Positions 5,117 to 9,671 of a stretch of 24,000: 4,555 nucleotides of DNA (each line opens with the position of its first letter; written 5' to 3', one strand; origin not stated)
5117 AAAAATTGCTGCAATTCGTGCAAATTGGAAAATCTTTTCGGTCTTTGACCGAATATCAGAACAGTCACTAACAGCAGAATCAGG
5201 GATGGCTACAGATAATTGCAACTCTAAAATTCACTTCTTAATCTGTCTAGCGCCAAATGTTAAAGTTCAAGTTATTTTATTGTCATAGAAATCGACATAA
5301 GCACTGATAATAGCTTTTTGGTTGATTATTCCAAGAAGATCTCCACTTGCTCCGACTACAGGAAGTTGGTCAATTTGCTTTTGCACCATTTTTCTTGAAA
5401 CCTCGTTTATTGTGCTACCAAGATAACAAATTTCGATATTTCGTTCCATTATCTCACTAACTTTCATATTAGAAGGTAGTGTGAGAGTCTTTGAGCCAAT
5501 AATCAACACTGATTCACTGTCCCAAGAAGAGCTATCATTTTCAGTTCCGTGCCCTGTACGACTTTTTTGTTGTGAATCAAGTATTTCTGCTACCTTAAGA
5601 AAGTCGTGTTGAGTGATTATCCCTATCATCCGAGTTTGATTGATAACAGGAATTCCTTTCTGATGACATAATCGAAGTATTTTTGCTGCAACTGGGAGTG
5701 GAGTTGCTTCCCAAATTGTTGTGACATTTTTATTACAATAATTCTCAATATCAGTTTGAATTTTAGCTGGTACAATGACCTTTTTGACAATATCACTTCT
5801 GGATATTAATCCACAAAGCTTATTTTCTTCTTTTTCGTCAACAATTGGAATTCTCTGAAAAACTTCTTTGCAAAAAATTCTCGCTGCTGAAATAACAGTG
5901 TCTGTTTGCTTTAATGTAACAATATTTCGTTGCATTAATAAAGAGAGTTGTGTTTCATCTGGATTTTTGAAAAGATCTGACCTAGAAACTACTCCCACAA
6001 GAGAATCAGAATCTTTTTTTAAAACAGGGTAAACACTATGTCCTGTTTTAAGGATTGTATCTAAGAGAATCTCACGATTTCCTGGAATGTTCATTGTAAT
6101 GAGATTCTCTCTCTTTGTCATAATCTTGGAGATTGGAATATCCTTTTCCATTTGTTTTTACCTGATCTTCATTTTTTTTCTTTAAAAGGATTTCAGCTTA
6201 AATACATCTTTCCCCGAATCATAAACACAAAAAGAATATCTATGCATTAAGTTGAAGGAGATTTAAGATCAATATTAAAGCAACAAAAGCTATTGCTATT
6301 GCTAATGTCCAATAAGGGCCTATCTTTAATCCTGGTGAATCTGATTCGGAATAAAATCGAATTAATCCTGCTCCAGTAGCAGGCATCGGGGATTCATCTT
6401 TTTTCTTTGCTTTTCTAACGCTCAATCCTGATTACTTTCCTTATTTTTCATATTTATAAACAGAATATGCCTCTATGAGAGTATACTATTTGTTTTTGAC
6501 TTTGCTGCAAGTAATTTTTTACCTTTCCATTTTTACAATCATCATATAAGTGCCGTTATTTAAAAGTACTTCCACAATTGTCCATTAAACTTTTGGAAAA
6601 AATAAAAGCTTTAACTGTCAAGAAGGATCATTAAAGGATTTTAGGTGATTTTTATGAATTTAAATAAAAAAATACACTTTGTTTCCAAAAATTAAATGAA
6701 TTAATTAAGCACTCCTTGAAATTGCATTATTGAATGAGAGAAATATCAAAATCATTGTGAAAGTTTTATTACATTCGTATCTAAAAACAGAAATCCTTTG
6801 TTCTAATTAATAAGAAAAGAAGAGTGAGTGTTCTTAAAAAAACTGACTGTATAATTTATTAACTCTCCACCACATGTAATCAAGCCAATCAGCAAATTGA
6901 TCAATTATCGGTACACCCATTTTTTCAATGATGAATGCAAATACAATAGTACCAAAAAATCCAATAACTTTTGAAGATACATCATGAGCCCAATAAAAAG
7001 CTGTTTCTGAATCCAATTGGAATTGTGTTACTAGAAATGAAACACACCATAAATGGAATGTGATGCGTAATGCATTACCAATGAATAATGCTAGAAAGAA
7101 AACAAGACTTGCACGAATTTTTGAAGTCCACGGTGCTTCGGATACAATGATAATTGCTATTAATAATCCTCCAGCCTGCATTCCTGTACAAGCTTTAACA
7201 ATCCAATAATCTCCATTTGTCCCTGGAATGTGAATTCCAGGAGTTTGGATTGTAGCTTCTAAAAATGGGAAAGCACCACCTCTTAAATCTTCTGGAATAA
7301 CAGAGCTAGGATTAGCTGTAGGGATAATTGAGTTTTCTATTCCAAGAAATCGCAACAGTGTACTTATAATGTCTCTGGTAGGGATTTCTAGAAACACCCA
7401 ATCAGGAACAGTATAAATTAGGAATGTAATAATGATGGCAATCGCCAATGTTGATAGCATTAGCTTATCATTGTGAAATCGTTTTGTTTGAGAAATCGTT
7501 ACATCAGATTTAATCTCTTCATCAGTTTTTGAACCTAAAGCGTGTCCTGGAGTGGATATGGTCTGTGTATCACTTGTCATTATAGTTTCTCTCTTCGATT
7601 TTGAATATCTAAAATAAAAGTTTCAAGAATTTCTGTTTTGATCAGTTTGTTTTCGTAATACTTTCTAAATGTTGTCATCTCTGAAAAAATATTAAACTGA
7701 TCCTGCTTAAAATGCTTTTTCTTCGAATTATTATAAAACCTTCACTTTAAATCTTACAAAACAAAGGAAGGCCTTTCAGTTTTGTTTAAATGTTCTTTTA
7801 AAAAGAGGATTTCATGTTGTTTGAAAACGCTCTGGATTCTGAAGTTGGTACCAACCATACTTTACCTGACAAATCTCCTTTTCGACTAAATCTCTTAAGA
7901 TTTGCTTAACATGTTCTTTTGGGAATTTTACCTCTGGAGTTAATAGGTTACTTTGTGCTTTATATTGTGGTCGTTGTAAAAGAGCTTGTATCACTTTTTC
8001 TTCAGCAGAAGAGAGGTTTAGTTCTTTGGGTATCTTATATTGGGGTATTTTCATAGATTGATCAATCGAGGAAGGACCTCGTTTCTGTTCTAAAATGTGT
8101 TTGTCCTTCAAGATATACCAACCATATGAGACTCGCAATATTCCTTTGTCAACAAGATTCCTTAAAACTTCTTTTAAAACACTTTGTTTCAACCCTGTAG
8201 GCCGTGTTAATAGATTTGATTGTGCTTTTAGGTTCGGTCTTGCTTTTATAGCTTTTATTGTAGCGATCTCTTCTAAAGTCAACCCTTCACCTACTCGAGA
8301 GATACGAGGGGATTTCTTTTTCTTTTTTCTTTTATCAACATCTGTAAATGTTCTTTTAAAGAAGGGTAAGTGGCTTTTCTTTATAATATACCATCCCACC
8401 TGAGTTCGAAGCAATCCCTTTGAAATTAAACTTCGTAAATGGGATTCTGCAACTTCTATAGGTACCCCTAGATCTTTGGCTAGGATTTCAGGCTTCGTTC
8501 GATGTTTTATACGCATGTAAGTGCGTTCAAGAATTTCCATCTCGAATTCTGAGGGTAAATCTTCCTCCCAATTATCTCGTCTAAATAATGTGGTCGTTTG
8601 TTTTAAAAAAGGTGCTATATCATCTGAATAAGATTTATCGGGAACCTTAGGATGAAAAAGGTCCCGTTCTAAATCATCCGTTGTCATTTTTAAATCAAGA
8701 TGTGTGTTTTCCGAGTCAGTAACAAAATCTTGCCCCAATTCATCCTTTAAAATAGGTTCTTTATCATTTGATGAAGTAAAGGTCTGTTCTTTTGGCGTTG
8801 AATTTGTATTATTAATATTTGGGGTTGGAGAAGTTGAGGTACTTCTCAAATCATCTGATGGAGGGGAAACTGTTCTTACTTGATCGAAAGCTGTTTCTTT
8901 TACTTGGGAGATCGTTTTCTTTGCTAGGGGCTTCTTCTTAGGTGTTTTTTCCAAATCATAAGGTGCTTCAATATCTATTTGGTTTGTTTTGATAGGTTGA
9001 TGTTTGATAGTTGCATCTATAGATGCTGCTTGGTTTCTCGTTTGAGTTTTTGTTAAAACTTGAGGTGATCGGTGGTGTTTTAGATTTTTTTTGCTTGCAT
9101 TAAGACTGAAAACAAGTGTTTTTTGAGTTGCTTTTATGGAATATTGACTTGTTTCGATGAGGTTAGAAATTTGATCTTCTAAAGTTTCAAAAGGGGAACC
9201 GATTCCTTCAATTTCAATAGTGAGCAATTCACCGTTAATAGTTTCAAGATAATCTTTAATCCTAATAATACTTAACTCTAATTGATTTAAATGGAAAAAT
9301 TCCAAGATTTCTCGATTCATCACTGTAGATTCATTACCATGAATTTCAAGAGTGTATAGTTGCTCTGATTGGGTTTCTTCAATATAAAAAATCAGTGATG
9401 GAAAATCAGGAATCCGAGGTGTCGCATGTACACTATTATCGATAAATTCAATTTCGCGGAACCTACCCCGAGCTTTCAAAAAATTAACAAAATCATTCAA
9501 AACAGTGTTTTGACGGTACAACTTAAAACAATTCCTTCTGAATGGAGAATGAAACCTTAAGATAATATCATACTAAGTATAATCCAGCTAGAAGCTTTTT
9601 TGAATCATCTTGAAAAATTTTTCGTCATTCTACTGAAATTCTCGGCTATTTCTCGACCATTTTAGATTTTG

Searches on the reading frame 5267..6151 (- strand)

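Call 61: search_protein_families(library=pfam, proteins=[window:5267-6151:-], max_evalue=0.001)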
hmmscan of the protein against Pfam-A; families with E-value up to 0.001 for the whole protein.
window:5267-6151:- (294 aa): 1 family
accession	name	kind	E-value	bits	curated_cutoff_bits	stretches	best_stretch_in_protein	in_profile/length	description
PF00571.33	CBS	-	7.5e-37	125.9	24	4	231-286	1-56/57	CBS domain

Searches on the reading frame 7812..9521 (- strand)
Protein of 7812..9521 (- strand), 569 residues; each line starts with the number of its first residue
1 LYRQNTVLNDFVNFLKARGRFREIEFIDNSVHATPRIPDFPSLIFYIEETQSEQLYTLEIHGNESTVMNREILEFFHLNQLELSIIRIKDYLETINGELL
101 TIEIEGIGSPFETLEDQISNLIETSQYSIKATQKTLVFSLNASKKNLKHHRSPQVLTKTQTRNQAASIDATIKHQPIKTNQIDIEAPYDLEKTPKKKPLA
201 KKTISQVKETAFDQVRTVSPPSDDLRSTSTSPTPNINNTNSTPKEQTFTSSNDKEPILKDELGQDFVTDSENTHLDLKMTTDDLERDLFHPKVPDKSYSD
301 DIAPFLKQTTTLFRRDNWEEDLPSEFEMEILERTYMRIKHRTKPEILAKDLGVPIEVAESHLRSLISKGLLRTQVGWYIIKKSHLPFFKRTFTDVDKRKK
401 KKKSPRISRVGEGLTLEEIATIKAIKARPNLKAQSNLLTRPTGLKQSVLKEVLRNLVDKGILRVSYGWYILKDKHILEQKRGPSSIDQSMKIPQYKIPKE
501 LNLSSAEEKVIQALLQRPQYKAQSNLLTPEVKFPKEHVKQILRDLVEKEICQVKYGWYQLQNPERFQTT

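Call 61: search_protein_families(library=pfam, proteins=[window:7812-9521:-], max_evalue=0.001)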
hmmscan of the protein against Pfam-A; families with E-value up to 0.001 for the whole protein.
window:7812-9521:- (569 aa): 2 families
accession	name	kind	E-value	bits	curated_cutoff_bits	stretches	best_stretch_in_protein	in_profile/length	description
PF01978.25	TrmB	-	1.6e-07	31.5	25.6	0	500-556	3-57/68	Sugar-specific transcriptional regulator TrmB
PF21524.3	SAMD1_WH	-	3.7e-05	24.2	24.5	1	416-466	4-55/63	SAM domain-containing protein 1, WH domain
